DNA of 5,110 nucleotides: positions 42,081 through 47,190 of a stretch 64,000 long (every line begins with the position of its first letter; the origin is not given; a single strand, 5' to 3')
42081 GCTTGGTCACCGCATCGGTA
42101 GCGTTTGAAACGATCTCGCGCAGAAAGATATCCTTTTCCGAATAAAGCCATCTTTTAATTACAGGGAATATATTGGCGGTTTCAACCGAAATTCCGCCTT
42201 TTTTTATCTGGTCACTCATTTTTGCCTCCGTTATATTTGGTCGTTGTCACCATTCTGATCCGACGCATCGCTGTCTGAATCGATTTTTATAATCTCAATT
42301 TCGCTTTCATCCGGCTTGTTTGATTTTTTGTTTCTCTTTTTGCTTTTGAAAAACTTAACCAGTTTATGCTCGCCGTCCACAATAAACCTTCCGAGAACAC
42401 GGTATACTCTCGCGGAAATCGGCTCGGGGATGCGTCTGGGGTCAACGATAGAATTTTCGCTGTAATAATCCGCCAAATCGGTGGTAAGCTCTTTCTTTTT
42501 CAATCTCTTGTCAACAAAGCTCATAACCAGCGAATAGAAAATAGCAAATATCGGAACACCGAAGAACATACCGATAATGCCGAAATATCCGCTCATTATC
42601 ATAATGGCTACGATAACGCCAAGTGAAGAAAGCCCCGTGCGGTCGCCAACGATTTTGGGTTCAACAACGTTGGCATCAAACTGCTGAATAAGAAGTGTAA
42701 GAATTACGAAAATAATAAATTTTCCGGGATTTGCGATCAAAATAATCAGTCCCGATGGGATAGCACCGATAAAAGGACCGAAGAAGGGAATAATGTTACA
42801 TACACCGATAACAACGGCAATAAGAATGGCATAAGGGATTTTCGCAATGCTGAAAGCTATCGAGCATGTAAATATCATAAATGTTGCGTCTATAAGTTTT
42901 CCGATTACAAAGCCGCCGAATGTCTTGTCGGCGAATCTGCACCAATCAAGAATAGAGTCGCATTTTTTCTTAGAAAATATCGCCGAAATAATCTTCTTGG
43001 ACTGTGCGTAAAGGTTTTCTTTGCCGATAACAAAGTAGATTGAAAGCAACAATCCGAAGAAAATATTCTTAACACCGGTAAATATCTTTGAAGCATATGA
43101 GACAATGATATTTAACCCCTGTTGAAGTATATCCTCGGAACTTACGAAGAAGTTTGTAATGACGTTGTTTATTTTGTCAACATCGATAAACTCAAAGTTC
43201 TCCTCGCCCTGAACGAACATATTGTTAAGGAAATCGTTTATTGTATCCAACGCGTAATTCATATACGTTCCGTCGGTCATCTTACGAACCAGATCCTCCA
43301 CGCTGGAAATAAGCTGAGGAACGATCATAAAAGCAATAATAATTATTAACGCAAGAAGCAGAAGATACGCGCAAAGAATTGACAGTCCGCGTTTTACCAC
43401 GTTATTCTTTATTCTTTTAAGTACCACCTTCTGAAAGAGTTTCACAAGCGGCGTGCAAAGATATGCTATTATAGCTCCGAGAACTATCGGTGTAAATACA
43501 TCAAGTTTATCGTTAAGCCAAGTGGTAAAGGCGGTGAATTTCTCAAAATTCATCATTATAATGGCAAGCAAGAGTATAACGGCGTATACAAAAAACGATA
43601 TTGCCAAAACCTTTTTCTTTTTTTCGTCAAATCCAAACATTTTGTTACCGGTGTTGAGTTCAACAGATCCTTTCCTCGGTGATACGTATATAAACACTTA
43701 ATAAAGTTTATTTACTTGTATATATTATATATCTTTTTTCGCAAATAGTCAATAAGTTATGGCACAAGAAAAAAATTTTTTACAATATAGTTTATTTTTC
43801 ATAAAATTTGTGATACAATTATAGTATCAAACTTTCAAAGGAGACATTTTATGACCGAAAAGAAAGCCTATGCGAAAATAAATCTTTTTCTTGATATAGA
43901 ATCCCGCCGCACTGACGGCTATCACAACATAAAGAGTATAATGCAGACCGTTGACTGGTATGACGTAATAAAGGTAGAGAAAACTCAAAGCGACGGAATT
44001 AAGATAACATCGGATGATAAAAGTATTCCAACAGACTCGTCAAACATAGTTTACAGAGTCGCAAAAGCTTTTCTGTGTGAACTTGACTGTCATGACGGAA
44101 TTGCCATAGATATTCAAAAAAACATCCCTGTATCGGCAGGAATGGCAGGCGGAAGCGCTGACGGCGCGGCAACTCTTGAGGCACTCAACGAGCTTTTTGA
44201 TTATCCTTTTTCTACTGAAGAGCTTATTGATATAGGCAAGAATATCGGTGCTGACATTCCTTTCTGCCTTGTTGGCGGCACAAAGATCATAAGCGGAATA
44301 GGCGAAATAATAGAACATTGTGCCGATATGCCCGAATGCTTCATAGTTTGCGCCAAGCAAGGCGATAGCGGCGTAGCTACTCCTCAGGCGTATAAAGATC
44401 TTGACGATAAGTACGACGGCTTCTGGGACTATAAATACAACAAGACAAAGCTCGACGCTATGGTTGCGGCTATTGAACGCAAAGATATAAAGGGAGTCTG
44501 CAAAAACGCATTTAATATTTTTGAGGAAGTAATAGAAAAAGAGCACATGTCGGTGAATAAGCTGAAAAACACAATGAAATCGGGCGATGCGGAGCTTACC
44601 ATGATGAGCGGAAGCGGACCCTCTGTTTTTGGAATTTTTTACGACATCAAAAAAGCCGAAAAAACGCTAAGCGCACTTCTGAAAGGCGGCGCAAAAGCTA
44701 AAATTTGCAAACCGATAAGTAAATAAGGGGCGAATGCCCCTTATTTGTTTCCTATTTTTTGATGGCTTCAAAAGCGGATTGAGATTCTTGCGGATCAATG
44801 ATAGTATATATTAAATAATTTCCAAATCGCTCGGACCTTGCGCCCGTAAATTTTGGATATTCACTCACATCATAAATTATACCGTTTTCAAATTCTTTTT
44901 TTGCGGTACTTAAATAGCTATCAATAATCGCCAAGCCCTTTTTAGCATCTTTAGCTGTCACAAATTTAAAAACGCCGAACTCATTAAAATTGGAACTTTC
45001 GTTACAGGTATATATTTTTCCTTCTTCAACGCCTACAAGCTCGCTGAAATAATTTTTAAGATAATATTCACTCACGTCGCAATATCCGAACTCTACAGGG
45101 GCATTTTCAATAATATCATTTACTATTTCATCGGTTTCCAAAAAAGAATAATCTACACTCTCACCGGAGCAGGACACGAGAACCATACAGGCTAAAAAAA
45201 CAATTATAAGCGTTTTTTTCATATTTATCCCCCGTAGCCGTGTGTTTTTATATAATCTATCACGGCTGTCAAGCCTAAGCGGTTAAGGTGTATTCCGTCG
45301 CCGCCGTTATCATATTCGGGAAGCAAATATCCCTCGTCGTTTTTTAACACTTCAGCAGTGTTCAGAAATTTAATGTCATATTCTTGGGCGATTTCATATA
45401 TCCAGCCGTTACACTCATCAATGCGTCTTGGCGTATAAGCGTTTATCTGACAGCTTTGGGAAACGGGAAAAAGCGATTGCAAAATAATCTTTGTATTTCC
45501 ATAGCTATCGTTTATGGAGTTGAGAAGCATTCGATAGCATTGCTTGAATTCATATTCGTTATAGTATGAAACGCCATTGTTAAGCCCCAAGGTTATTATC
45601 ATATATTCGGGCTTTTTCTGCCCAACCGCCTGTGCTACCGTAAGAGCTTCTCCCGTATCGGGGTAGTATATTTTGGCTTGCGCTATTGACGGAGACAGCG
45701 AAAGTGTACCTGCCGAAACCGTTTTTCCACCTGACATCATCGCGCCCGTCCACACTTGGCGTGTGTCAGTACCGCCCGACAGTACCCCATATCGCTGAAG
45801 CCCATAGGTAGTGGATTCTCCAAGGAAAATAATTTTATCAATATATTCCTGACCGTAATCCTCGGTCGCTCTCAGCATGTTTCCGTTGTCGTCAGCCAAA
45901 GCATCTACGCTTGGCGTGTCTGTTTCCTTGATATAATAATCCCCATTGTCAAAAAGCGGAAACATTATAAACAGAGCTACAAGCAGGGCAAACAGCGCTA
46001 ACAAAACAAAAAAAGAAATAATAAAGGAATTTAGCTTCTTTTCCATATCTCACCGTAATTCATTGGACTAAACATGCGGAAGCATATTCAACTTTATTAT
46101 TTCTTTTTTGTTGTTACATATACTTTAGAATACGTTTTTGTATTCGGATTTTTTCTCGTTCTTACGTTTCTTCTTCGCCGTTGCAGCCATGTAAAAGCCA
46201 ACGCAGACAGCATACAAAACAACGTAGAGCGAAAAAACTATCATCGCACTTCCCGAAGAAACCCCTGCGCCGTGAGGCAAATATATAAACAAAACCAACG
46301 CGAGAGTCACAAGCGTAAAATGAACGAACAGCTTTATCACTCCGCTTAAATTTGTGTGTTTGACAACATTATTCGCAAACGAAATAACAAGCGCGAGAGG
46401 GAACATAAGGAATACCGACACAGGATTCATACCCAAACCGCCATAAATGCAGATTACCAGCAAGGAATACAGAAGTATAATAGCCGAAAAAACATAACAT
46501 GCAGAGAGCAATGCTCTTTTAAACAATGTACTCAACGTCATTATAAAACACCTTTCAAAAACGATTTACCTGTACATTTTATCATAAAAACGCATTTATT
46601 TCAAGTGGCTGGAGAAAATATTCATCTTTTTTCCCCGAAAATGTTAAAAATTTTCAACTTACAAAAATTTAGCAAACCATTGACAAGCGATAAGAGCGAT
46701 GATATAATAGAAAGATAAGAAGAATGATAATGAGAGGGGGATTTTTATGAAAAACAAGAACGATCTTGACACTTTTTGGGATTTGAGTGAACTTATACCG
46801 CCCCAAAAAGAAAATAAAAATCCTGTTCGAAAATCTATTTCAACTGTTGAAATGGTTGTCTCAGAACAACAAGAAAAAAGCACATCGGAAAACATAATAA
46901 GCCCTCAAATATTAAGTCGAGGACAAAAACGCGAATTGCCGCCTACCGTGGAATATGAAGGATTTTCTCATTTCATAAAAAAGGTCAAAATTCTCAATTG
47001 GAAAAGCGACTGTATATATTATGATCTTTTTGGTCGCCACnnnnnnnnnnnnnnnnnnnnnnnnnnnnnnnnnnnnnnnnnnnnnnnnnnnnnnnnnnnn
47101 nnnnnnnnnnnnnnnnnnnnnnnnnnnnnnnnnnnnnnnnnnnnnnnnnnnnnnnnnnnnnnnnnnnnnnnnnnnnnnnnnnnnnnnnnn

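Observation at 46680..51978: Self-contained TerB-N/TerB-C + DUF2791-type ATPase + Lhr-like DEAH helicase operon: Shango-type candidate anti-phage system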

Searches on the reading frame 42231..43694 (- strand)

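Call 21: search_protein_families(library=pfam, proteins=[window:42231-43694:-], max_evalue=0.001)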
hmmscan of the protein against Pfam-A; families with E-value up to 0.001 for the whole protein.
window:42231-43694:- (487 aa): 1 family
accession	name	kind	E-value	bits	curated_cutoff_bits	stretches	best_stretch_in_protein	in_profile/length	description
PF01594.21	AI-2E_transport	-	2.9e-50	171.8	34.3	1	39-390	9-323/327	AI-2E family transporter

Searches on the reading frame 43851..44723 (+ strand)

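Call 21: search_protein_families(library=pfam, proteins=[window:43851-44723:+], max_evalue=0.001)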
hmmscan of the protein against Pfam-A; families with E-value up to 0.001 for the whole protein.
window:43851-44723:+ (291 aa): 2 families
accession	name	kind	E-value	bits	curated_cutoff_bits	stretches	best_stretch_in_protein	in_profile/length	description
PF00288.32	GHMP_kinases_N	-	3.6e-18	66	22.3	1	65-143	1-87/87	GHMP kinases N terminal domain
PF08544.19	GHMP_kinases_C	-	8.8e-07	29.7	21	1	204-277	1-80/85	GHMP kinases C terminal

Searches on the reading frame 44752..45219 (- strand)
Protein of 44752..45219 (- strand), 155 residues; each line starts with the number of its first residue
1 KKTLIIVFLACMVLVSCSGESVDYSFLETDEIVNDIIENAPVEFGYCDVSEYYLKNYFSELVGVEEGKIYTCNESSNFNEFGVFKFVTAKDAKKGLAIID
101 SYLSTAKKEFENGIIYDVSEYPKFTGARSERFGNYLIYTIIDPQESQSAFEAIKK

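Call 21: search_protein_families(library=pfam, proteins=[window:44752-45219:-], max_evalue=0.001)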
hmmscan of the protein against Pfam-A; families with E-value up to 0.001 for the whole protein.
window:44752-45219:- (155 aa): 1 family
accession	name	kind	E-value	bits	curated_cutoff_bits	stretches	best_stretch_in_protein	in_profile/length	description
PF14270.11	DUF4358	-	1.2e-08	35.6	25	1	63-140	27-101/102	Domain of unknown function (DUF4358)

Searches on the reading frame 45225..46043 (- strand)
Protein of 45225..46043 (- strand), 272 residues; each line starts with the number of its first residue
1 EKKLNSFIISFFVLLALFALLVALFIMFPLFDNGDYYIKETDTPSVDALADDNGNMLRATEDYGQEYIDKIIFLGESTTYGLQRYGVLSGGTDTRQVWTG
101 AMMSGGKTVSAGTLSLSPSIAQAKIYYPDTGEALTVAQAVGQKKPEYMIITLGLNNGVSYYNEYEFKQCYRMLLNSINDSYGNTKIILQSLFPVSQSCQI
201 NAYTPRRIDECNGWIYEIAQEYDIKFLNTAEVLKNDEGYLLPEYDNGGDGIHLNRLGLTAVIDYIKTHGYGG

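Call 21: search_protein_families(library=pfam, proteins=[window:45225-46043:-], max_evalue=0.001)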
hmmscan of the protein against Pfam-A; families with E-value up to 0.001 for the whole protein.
window:45225-46043:- (272 aa): 2 families
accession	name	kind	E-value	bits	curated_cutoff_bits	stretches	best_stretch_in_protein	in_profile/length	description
PF13472.12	Lipase_GDSL_2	-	8e-14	53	32.9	1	73-257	1-175/178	GDSL-like Lipase/Acylhydrolase family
PF00657.28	Lipase_GDSL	-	3.5e-05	24.5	23.6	1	88-264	37-207/208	GDSL-like Lipase/Acylhydrolase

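Call 34: find_related_loci(query=A1, collection=genome_contigs, flank=10000)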
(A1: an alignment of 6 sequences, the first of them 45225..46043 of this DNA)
Query A1 (272 aa) in genome_contigs; peptide patterns used: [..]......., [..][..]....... (x = any residue, [..] = any of these).
96 stretches matched a pattern; 13 encode a relative of the query (tblastn E <= 1e-3); 13 distinct loci.
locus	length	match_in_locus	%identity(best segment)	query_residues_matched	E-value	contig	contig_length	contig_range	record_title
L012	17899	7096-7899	61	5-272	4e-107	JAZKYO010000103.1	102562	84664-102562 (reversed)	MAG: Eubacteriales bacterium isolate T1900045101_TC20190095.MAGScoT_cleanbin_000006 SGB_4760_k141_2508924, whole genome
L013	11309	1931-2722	59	3-270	1e-103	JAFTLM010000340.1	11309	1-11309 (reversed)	MAG: Clostridia bacterium isolate RGIG3927 Roe_deer_Cecum-3__c503199, whole genome shotgun sequence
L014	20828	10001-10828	56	1-270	4e-97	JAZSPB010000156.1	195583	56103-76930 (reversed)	MAG: Eubacteriales bacterium isolate T1900044547_TS20190013.MAGScoT_cleanbin_000026 SGB_153_k141_3143256, whole genome s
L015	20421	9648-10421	55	11-270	1e-93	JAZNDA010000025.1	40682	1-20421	MAG: Eubacteriales bacterium isolate T1900044729_TS20190195.MAGScoT_cleanbin_000027 SGB_1991_k141_1849458, whole genome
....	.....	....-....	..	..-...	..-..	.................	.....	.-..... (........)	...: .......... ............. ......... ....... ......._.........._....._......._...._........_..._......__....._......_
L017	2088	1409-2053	62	56-270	5e-94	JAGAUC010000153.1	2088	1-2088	MAG: Clostridia bacterium isolate RGIG8775 Water_deer_Colon.Co__c644351, whole genome shotgun sequence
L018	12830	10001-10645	60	56-270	2e-88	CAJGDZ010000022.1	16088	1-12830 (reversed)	MAG: uncultured Clostridia bacterium isolate MAG52 genome assembly, contig: k141_8173374_length_16088_cov_9.0000, whole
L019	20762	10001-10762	38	13-272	2e-56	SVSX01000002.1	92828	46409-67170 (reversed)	MAG: Oscillospiraceae bacterium isolate SIG680 NODE_5850_length_92828_cov_1.985955, whole genome shotgun sequence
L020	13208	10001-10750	36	11-265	2e-46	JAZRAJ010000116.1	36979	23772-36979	MAG: Eubacteriales bacterium isolate T1900045142_TC20190136.MAGScoT_cleanbin_000014 SGB_4925_k141_2833724, whole genome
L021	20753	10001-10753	35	11-266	8e-44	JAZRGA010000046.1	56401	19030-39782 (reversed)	MAG: Eubacteriales bacterium isolate T1900045494_YK20190188.MAGScoT_cleanbin_000003 SGB_7403_k141_2022779, whole genome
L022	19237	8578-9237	36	45-266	4e-41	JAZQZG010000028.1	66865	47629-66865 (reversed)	MAG: Eubacteriales bacterium isolate T1900045157_TC20190151.MAGScoT_cleanbin_000039 SGB_4991_k141_2961466, whole genome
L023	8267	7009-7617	38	68-272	2e-36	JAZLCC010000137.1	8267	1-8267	MAG: Eubacteriales bacterium isolate T1900045054_TC20190047.MAGScoT_cleanbin_000018 SGB_4538_k141_3865120, whole genome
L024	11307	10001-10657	29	52-270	3e-26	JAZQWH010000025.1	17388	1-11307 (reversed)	MAG: Eubacteriales bacterium isolate T1900045166_TC20190160.MAGScoT_cleanbin_000019 SGB_5144_k141_1048103, whole genome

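Call 83: find_related_loci(query=A1, collection=metagenome_contigs, flank=10000)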
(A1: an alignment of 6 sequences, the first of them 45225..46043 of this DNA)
Query A1 (272 aa) in metagenome_contigs; peptide patterns used: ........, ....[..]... (x = any residue, [..] = any of these).
110 stretches matched a pattern; 12 encode a relative of the query (tblastn E <= 1e-3); 12 distinct loci.
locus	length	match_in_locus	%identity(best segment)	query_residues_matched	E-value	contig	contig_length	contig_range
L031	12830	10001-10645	60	56-270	1e-88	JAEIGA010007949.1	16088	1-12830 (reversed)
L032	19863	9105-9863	40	17-270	1e-53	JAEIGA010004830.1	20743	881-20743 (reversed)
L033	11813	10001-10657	44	52-272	2e-52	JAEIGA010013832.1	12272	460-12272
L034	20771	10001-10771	38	17-269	9e-51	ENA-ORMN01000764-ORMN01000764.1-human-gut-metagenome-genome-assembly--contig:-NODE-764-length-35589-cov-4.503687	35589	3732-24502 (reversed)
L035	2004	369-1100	37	7-265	2e-45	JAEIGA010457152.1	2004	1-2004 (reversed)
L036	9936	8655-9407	36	11-266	3e-44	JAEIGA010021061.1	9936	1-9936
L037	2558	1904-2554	38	2-235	3e-43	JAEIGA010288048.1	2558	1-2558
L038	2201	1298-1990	37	11-235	1e-42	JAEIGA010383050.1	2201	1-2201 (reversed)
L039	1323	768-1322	38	68-254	2e-43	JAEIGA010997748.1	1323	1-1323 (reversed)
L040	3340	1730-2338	38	68-272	6e-38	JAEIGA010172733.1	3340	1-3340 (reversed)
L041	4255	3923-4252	46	54-170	5e-28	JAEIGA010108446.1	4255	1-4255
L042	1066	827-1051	38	11-98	1e-10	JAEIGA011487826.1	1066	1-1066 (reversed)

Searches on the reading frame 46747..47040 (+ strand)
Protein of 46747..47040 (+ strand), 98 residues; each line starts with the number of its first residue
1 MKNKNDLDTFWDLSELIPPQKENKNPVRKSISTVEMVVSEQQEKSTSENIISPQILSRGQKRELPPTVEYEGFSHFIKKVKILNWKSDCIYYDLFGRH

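Call 68: search_protein_families(library=pfam, proteins=[window:46747-47040:+], max_evalue=10)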
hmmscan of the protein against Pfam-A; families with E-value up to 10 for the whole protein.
seq(98 aa): 1 family
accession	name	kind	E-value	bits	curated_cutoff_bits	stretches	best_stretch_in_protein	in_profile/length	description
PF00555.24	Endotoxin_M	-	0.13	12.8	25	1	29-87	124-186/204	delta endotoxin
